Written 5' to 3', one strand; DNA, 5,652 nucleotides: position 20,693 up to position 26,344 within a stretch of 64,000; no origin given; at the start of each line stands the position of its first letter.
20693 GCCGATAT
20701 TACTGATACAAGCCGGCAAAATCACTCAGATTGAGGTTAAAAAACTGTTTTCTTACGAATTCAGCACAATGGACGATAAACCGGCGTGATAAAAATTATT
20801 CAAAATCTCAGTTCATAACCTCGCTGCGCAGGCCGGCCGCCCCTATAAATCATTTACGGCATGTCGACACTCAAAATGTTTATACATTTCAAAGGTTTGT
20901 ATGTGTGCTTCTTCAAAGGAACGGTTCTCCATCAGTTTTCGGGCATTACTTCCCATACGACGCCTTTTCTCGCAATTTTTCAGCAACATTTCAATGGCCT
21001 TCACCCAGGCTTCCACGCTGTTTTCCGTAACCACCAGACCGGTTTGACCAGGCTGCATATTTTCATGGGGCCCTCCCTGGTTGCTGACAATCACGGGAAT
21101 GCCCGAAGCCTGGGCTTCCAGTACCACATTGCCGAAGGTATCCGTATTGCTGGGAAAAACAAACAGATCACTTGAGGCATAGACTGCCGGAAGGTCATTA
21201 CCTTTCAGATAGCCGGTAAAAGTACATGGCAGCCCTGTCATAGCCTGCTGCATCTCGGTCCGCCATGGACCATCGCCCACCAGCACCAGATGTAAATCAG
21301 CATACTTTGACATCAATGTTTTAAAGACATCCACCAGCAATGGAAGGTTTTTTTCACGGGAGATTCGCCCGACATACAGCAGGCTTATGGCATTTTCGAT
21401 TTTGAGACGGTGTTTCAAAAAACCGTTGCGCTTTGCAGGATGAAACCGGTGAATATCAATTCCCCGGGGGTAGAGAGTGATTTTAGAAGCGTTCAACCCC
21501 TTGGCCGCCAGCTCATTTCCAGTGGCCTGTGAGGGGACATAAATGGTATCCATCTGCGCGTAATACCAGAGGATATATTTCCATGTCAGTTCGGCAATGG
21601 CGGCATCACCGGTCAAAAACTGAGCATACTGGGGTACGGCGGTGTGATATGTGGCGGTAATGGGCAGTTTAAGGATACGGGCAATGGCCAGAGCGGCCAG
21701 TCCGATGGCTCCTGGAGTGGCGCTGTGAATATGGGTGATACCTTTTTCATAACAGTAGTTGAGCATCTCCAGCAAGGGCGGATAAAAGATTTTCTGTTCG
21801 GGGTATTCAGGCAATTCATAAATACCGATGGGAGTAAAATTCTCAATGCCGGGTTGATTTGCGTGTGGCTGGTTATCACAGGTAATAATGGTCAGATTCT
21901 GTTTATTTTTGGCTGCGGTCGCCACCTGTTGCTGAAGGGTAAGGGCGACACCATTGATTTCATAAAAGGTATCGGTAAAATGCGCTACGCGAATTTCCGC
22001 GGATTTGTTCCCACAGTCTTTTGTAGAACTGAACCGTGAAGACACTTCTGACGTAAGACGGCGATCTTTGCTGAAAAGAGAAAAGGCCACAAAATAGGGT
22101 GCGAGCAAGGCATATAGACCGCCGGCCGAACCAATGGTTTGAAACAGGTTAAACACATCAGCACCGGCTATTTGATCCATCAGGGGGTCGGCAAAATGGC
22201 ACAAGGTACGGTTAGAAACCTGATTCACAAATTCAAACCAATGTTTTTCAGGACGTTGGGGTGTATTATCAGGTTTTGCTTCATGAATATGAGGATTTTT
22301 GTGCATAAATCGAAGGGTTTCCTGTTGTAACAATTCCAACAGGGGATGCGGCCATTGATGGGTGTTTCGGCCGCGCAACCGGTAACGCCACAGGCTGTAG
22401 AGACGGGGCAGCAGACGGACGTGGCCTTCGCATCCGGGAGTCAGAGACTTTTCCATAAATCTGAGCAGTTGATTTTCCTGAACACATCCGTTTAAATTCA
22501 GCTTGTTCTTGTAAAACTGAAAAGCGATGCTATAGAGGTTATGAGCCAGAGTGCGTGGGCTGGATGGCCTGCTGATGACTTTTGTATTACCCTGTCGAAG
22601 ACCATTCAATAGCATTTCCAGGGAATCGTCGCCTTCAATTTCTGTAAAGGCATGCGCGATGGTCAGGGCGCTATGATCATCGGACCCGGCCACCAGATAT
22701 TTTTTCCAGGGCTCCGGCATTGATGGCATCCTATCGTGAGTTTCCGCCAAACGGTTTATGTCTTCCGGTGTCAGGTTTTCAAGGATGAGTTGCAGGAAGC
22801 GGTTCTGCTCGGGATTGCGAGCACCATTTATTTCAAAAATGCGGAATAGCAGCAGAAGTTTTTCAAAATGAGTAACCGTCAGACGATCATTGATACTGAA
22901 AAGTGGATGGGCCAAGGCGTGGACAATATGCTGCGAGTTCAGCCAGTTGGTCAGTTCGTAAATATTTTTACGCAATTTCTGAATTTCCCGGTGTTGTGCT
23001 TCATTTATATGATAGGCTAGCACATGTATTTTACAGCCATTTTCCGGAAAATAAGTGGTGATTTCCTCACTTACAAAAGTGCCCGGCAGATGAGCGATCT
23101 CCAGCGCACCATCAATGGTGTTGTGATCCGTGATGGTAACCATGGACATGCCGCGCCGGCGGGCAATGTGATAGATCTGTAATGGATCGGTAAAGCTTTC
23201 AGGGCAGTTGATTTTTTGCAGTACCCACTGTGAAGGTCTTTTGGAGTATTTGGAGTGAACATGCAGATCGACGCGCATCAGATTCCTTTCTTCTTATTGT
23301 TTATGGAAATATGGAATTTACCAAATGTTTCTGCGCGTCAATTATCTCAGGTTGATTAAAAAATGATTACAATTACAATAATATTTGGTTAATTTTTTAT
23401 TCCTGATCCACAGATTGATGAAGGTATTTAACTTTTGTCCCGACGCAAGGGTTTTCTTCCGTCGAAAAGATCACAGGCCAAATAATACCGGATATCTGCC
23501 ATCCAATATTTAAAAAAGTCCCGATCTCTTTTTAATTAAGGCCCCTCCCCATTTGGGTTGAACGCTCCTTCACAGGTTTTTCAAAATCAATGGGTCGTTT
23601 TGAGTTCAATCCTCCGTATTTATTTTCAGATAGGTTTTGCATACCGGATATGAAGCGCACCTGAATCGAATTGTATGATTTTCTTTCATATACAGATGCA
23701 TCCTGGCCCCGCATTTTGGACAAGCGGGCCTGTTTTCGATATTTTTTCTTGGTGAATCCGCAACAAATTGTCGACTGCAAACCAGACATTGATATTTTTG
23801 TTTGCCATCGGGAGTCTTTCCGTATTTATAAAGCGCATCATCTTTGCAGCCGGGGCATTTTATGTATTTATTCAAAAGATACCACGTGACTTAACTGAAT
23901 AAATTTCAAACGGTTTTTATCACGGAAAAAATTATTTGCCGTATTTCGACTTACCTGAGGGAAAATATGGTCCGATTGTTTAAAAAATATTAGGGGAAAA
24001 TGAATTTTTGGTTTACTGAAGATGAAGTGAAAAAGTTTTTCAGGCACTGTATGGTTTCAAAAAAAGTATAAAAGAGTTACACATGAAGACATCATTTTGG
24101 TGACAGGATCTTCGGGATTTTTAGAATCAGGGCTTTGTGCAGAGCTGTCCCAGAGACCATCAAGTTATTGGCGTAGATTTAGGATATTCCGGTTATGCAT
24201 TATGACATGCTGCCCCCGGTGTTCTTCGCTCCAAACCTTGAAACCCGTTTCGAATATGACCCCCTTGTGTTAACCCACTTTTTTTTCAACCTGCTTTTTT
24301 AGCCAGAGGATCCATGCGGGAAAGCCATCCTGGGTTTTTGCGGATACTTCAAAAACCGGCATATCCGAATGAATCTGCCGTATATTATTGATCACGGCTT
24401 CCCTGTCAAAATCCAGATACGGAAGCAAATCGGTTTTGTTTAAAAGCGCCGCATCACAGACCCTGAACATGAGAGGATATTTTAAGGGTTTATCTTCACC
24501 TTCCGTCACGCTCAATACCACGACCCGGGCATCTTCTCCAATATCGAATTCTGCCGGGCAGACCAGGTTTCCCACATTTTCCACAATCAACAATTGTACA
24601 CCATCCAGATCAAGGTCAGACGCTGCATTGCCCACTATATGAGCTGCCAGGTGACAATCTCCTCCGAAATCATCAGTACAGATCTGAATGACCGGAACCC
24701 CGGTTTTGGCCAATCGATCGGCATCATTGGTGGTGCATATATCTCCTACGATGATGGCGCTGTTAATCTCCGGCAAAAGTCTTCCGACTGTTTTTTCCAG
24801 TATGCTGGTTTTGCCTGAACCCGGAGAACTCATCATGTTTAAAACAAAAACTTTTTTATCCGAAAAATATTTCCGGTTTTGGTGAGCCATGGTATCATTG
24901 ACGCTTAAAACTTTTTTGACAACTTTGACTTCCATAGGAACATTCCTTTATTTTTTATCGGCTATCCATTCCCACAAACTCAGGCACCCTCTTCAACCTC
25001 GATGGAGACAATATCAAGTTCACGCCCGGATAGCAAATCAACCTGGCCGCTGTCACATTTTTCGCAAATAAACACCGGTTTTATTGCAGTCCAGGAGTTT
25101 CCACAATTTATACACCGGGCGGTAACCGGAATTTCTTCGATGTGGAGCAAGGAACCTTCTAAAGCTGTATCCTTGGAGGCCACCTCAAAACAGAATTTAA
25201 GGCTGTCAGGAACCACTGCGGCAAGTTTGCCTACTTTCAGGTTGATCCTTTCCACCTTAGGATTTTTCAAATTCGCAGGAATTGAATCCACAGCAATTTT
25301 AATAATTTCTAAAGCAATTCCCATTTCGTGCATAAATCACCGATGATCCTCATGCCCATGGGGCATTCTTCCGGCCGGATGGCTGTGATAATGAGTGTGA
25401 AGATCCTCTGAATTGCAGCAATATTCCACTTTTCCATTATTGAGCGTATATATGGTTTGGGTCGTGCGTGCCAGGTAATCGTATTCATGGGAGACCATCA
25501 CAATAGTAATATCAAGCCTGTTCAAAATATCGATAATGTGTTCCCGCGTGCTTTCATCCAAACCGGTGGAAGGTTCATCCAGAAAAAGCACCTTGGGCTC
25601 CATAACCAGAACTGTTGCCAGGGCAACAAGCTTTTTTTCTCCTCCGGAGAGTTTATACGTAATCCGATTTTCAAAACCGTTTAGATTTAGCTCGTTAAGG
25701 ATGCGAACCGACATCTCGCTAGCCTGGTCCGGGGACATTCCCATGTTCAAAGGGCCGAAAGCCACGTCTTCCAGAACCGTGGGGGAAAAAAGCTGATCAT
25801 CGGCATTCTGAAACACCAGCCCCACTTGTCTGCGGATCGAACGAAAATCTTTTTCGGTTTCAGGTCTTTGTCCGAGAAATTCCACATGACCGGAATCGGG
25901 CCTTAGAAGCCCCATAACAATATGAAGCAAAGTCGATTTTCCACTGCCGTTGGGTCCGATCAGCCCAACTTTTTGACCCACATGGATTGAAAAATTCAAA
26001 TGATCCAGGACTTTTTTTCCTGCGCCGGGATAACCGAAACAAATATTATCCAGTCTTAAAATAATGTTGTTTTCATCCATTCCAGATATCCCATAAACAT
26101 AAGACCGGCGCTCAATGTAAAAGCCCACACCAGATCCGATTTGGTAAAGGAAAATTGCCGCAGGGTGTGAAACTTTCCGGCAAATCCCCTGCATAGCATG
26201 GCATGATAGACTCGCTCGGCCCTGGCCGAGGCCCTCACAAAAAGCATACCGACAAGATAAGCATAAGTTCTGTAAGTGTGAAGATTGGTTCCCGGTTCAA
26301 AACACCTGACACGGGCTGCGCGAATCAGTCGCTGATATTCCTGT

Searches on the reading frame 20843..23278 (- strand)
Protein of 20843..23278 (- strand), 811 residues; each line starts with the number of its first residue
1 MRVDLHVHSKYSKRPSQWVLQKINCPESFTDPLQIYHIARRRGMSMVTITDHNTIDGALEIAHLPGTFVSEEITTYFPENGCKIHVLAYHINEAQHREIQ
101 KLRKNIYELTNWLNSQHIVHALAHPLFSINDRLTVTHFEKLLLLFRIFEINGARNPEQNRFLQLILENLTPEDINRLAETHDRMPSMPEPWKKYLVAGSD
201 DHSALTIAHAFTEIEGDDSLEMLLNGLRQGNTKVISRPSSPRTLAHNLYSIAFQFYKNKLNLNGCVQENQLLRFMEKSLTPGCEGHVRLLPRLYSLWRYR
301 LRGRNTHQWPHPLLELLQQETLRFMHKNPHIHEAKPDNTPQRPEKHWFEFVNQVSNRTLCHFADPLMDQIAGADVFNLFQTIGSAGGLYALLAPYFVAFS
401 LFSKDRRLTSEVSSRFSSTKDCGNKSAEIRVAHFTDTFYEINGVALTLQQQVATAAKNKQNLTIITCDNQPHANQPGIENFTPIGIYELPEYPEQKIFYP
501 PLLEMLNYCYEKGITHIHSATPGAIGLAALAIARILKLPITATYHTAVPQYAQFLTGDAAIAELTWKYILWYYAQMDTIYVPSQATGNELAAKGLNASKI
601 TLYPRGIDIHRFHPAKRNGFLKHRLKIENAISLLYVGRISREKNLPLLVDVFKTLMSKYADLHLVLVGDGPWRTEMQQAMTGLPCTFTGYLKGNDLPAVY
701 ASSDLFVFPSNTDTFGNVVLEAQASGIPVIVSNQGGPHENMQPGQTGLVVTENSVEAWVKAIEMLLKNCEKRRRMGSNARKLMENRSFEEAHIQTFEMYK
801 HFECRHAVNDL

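Call 28: search_protein_families(library=pfam, proteins=[window:20843-23278:-], max_evalue=0.0001)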
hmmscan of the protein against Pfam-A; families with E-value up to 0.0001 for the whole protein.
window:20843-23278:- (811 aa): 6 families
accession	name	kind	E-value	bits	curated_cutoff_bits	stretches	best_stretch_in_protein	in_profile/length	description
PF00534.26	Glycos_transf_1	-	2.9e-39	134.8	26.4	1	628-781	13-171/172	Glycosyl transferases group 1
PF13692.12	Glyco_trans_1_4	-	2.6e-34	119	27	1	632-768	3-142/142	Glycosyl transferases group 1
PF13439.12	Glyco_transf_4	-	8.8e-20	71.8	28.5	1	441-611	1-170/170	Glycosyltransferase Family 4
PF20706.3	GT4-conflict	-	1.2e-12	48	26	1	605-788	170-378/385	Family 4 Glycosyltransferase in conflict systems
PF13524.12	Glyco_trans_1_2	-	2.1e-08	34.7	25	1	659-784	12-130/144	Glycosyl transferase-like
PF13579.12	Glyco_trans_4_4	-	6.5e-07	30.3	29.7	1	443-606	2-158/158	Glycosyl transferase 4-like domain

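Call 45: search_protein_families(library=padloc, proteins=[window:20843-23278:-], max_evalue=0.001)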
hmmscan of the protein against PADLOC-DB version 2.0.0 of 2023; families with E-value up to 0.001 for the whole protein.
window:20843-23278:- (811 aa): 0 families

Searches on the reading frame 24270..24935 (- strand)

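Call 28: search_protein_families(library=pfam, proteins=[window:24270-24935:-], max_evalue=0.0001)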
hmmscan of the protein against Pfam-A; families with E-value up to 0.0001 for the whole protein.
window:24270-24935:- (221 aa): 1 family
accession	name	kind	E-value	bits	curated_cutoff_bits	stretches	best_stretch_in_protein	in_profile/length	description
PF02492.25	cobW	-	1.2e-16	61.3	20.7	1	33-195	4-179/180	CobW/HypB/UreG, nucleotide-binding domain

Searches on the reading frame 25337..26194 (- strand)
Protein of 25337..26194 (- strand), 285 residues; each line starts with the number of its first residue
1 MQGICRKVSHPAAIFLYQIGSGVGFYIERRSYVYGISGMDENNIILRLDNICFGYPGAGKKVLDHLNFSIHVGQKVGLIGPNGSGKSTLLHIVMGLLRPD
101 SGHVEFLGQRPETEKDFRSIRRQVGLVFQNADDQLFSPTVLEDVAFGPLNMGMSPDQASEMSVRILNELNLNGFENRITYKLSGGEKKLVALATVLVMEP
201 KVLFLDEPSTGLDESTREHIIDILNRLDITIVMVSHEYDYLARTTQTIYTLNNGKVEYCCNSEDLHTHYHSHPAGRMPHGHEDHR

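Call 28: search_protein_families(library=pfam, proteins=[window:25337-26194:-], max_evalue=0.0001)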
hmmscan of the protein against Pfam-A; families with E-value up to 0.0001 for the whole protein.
window:25337-26194:- (285 aa): 4 families
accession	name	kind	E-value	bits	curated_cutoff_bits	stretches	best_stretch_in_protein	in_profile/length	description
PF00005.33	ABC_tran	-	1.2e-32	113.9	25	1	63-209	1-136/137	ABC transporter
PF13304.12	AAA_21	-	1.7e-12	48.4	27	1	180-239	236-300/304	AAA domain, putative AbiEii toxin, Type IV TA system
PF02463.25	SMC_N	-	7.7e-09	35.7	40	1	77-247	28-208/220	RecF/RecN/SMC N terminal domain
PF13555.12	AAA_29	-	3.5e-05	23.9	27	1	69-105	18-53/61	P-loop containing region of AAA domain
